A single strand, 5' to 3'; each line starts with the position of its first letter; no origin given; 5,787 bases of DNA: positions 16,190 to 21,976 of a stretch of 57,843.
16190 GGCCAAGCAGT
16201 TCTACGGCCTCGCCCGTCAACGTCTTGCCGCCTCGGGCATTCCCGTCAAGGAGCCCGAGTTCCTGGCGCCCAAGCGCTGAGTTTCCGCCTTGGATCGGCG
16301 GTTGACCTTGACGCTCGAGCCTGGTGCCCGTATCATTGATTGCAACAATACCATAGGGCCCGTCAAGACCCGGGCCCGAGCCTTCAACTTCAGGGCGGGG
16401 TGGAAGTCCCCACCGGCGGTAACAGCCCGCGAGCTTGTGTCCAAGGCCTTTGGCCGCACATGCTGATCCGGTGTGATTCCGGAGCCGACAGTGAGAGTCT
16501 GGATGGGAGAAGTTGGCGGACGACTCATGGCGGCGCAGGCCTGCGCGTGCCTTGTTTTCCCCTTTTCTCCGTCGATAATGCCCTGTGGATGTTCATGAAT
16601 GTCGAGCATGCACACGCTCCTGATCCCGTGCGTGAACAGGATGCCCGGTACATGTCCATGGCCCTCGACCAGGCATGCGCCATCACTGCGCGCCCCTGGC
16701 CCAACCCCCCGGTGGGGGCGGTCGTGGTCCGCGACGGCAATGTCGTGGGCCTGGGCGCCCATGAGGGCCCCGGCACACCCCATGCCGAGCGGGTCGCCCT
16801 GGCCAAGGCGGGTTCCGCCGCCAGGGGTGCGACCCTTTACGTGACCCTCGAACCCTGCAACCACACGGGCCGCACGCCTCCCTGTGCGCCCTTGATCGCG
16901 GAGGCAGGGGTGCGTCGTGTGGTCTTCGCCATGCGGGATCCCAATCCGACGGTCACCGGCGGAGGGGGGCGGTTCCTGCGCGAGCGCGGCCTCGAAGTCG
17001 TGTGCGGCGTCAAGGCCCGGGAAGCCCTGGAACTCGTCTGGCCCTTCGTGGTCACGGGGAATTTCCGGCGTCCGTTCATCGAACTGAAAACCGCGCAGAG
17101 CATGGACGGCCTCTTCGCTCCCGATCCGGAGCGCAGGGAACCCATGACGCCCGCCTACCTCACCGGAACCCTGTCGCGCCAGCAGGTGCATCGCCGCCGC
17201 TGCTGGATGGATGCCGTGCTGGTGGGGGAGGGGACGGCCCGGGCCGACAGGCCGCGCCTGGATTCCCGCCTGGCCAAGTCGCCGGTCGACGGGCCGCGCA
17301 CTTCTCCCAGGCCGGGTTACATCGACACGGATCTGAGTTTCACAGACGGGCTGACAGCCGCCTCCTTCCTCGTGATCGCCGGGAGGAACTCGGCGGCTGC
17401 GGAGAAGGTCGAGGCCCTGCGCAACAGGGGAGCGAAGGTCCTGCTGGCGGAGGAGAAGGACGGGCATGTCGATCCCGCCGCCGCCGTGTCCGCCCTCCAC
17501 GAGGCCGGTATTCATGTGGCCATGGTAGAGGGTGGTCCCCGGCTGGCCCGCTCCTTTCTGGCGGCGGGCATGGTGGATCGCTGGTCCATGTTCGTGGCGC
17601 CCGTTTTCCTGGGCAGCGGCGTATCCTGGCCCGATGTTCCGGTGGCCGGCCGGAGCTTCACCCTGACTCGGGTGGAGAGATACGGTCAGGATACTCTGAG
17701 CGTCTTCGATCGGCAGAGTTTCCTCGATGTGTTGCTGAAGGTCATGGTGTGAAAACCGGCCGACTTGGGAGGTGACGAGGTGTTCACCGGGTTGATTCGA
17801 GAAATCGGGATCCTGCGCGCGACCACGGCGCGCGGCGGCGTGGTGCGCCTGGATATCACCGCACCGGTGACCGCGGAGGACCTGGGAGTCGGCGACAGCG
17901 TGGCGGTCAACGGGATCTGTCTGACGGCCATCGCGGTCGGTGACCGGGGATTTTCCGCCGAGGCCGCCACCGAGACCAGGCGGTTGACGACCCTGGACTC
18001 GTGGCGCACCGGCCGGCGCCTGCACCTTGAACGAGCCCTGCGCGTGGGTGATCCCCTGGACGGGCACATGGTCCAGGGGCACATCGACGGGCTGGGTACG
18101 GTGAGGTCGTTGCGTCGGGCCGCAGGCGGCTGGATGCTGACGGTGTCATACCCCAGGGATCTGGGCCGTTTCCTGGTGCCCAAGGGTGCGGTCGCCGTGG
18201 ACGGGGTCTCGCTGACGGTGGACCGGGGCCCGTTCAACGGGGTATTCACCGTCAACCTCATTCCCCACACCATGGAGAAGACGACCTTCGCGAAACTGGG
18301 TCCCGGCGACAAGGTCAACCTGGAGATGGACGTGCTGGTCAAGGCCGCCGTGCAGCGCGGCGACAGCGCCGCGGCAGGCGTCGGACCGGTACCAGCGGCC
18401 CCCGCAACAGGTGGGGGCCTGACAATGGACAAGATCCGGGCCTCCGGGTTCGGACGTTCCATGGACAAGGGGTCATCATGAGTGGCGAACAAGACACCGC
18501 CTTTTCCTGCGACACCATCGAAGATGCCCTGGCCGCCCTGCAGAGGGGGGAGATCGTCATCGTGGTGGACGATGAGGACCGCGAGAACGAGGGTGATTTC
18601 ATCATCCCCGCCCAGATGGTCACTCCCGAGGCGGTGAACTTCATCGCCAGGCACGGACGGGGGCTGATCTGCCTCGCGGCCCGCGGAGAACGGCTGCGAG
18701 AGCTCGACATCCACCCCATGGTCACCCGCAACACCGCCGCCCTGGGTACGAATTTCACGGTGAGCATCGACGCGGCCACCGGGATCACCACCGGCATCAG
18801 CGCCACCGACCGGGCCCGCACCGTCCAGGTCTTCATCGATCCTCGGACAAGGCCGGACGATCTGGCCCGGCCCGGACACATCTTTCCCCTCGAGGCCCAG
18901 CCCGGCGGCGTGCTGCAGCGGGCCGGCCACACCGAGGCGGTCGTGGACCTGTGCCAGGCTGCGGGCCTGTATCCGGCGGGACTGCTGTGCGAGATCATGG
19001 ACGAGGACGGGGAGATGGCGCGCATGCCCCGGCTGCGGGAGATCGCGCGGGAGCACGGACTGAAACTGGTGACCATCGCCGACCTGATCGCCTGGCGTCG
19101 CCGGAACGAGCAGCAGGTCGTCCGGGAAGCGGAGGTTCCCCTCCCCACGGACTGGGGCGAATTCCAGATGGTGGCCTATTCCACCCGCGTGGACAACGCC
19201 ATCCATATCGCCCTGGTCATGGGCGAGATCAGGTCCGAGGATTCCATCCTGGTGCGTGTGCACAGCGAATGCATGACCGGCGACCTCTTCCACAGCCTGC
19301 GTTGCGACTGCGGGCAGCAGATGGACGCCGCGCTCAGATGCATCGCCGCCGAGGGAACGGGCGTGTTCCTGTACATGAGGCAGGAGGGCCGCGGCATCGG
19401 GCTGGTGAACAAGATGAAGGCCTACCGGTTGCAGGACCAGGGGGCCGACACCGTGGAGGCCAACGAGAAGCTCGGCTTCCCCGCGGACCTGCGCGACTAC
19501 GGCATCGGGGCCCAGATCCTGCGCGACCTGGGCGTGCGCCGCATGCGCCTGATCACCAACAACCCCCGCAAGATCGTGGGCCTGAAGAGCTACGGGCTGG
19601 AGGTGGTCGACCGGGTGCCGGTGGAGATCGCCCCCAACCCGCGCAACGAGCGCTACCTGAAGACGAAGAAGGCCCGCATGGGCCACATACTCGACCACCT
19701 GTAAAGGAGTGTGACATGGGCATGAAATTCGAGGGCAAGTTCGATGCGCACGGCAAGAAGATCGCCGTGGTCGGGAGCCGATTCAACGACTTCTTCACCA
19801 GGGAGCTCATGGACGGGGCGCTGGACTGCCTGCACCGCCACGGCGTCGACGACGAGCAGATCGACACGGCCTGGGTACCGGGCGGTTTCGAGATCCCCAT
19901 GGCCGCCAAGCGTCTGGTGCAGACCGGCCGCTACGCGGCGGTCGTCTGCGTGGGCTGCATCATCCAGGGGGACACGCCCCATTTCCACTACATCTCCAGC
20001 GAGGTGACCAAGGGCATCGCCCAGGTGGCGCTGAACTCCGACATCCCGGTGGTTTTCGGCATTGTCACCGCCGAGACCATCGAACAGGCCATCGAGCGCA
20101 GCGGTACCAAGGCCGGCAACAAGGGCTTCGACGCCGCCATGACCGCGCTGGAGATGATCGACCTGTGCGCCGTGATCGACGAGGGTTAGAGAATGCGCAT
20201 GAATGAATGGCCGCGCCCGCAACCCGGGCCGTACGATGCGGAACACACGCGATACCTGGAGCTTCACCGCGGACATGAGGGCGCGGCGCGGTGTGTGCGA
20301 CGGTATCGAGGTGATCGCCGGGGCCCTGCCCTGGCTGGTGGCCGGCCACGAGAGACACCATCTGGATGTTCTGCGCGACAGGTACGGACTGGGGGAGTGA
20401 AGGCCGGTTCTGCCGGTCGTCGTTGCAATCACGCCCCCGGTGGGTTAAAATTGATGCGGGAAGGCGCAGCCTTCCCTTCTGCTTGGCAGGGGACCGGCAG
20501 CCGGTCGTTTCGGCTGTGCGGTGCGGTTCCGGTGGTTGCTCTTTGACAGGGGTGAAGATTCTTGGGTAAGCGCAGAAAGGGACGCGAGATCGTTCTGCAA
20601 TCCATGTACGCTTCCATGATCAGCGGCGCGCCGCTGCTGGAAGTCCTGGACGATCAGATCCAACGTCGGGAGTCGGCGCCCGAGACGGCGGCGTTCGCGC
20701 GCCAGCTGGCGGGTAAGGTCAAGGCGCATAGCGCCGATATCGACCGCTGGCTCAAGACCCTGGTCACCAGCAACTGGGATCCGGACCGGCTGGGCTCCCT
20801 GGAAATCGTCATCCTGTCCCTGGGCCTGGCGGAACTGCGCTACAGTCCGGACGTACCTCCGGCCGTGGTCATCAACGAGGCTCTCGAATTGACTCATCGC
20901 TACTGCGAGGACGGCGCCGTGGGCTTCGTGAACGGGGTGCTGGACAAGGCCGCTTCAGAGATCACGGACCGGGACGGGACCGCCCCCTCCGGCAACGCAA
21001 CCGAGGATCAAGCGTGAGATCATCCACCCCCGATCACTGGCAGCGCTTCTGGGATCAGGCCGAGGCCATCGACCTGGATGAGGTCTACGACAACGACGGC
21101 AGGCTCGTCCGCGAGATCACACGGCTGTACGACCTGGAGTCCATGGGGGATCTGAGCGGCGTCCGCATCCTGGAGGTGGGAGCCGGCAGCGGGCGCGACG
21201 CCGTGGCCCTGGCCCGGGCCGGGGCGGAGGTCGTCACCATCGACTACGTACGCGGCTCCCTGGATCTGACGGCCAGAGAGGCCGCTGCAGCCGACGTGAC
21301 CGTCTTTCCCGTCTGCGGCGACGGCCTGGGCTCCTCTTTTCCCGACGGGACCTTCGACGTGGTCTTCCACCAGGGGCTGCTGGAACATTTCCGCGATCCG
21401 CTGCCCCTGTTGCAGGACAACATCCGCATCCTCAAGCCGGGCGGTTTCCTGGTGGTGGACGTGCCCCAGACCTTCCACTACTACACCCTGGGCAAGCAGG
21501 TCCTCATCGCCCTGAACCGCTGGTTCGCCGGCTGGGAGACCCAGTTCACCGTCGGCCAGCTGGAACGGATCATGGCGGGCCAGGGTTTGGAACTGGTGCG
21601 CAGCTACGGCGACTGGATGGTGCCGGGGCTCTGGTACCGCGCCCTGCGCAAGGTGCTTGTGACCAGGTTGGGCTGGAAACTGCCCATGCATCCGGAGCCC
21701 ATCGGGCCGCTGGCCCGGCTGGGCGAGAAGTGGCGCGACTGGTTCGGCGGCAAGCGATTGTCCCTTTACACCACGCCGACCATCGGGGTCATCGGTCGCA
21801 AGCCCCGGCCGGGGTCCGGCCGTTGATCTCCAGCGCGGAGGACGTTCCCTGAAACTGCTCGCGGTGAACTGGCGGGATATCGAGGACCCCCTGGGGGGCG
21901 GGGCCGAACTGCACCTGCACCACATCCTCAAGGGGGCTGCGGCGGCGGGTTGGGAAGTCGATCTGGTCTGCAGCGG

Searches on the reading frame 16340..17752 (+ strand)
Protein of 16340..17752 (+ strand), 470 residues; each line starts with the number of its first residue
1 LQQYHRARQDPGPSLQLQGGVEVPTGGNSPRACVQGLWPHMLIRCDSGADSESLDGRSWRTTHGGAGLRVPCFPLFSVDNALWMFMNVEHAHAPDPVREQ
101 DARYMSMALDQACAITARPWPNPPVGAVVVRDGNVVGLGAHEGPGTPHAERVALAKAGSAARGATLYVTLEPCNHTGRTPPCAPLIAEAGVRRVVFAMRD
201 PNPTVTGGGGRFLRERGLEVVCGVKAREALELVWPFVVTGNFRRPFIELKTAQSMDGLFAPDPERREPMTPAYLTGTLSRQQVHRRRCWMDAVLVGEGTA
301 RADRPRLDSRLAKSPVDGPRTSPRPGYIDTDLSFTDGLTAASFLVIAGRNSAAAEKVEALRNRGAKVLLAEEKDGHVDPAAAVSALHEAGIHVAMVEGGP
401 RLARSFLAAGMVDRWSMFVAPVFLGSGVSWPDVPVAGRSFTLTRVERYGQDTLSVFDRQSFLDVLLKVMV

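Call 78: search_protein_families(library=pfam, proteins=[window:16340-17752:+], max_evalue=0.0001)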
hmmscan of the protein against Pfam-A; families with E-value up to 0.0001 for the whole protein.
window:16340-17752:+ (470 aa): 3 families
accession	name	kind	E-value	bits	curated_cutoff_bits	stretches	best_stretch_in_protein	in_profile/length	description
PF01872.23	RibD_C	-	6.2e-28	98.4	24.1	1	245-453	1-196/197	RibD C-terminal domain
PF00383.29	dCMP_cyt_deam_1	-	3.9e-20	72.1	25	1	99-198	2-102/102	Cytidine and deoxycytidylate deaminase zinc-binding region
PF14437.12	MafB19-deam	-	4.6e-12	46.5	27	1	102-203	4-106/142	MafB19-like deaminase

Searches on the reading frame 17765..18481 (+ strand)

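Call 9: search_protein_families(library=pfam, proteins=[window:17765-18481:+], max_evalue=0.001)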
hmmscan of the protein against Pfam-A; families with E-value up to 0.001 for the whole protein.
window:17765-18481:+ (238 aa): 1 family
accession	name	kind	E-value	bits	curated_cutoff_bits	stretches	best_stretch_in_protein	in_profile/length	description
PF00677.23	Lum_binding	-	2.8e-42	143.1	27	2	104-189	1-86/86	Lumazine binding domain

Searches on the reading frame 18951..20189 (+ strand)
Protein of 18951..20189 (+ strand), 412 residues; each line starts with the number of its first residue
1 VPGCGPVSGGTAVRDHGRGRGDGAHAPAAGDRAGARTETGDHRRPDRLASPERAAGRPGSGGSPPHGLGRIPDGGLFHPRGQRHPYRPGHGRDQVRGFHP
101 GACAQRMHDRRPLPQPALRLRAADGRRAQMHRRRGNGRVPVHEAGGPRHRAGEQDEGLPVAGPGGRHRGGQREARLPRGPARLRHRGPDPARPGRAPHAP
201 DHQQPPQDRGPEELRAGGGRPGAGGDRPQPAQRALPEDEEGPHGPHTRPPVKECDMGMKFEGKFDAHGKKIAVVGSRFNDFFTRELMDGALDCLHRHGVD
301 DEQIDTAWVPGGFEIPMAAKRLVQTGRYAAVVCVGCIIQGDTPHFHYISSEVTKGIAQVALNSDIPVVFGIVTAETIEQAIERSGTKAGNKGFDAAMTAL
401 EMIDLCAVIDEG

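Call 78: search_protein_families(library=pfam, proteins=[window:18951-20189:+], max_evalue=0.0001)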
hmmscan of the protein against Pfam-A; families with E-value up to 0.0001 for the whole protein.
window:18951-20189:+ (412 aa): 1 family
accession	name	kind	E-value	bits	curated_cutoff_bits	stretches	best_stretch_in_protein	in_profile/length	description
PF00885.24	DMRL_synthase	-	1.1e-54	184.5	26.7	1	269-405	2-137/139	6,7-dimethyl-8-ribityllumazine synthase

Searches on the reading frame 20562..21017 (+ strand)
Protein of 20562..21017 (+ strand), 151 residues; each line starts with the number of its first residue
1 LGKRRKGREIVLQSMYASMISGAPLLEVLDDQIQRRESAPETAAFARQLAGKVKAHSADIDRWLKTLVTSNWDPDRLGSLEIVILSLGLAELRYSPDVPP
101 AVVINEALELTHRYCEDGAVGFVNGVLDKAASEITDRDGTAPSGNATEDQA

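Call 78: search_protein_families(library=pfam, proteins=[window:20562-21017:+], max_evalue=0.0001)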
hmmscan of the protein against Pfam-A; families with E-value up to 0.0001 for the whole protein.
window:20562-21017:+ (151 aa): 1 family
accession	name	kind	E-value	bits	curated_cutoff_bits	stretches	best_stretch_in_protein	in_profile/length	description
PF01029.23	NusB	-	6.8e-25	88.4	23.1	1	6-131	2-132/133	NusB family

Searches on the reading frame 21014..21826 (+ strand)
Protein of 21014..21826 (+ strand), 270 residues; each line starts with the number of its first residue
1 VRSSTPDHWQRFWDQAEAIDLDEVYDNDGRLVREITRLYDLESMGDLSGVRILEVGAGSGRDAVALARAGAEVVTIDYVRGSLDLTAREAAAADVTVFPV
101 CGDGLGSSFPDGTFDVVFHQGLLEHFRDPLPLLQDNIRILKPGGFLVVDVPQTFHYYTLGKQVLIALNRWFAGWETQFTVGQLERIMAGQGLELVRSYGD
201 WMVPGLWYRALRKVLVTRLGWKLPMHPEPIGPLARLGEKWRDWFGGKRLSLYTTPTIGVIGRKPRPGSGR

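Call 3: search_protein_families(library=pfam, proteins=[window:21014-21826:+], max_evalue=0.01)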
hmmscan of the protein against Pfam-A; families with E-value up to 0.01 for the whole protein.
window:21014-21826:+ (270 aa): 8 families
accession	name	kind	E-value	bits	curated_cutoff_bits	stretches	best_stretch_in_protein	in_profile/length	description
PF08241.18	Methyltransf_11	-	1e-17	65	21.2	1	53-148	1-95/95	Methyltransferase domain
PF13649.12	Methyltransf_25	-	6.5e-16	59.3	27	1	52-144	1-97/97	Methyltransferase domain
PF13489.12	Methyltransf_23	-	2.9e-15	56.8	27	1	33-195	11-162/164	Methyltransferase domain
PF08242.18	Methyltransf_12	-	3.8e-11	44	30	1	53-146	1-98/98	Methyltransferase domain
PF13847.12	Methyltransf_31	-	4.1e-11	43.2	27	1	48-152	3-113/145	Methyltransferase domain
PF01209.24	Ubie_methyltran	-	2.4e-06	27.5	20.1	1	42-148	41-151/233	ubiE/COQ5 methyltransferase family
PF01135.25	PCMT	-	0.00087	19.6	20.3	1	48-152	73-175/210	Protein-L-isoaspartate(D-aspartate) O-methyltransferase (PCMT)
PF08003.17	Methyltransf_9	-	0.00098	18.6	23.8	1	44-149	111-218/315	Protein of unknown function (DUF1698)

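Call 6: search_protein_families(library=ncbifam, proteins=[window:21014-21826:+], max_evalue=0.001)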
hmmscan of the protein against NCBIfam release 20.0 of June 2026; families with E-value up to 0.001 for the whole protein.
window:21014-21826:+ (270 aa): 28 families (the best 25 are shown)
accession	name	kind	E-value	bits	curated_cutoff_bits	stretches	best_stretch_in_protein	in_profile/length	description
NF001241.0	PRK00216.1-2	equivalog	2.5e-11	43.7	327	1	46-148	49-147/231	demethylmenaquinone methyltransferase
TIGR01983.1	UbiG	equivalog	2.5e-11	43.3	102.95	1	42-148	44-151/228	bifunctional 2-polyprenyl-6-hydroxyphenol methylase/3-demethylubiquinol 3-O-methyltransferase UbiG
NF043040.1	corrin_prot_MT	hypoth_equivalog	9e-11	41.6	180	1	48-196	41-200/216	corrinoid protein-associated methyltransferase CpaM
NF045667.1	MTase_DVU1556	equivalog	1.4e-10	41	155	1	47-148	21-119/213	DVU_1556 family methyltransferase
NF041537.1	ArsM_AhpD_UU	exception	1.3e-09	37.3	510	1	48-149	76-181/345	arsenite methyltransferase/AhpD domain selenoprotein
NF045649.1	2X_seleno_MduS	exception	3e-09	36.3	380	1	51-160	44-160/338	methyltransferase domain-containing selenoprotein MduS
NF041255.1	mycofact_MftM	equivalog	2.9e-08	33.4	200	1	47-128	138-219/289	mycofactocin oligosaccharide methyltransferase MftM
TIGR00452.1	TIGR00452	equivalog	3.2e-08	32.7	275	1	42-149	111-220/316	tRNA 5-methoxyuridine(34)/uridine 5-oxyacetic acid(34) synthase CmoB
NF041536.1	ArsM_DUF2284_UU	exception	5.5e-08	31.6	575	1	43-171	70-201/459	arsenite methyltransferase/DUF2284 domain selenoprotein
TIGR04345.1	ovoA_Cterm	equivalog_domain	3.8e-07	29.9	170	0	113-155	134-176/242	putative 4-mercaptohistidine N1-methyltransferase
NF047649.1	MTase_UXPK_star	exception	4.6e-07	29.1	460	1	45-148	73-181/283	methyltransferase/UXPK-star double selenoprotein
NF041820.1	daptide_MTase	equivalog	1.5e-06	27.9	175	1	22-93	16-81/243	daptide-type RiPP biosynthesis methyltransferase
NF001453.0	PRK00312.1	equivalog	1.5e-06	27.9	188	1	49-151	81-178/217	protein-L-isoaspartate(D-aspartate) O-methyltransferase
NF011650.0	PRK15068.1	equivalog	3.5e-06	26.1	209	1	43-149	117-226/324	tRNA 5-methoxyuridine(34)/uridine 5-oxyacetic acid(34) synthase CmoB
NF001243.0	PRK00216.1-4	equivalog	4.6e-06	26.1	235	1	42-147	41-150/237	demethylmenaquinone methyltransferase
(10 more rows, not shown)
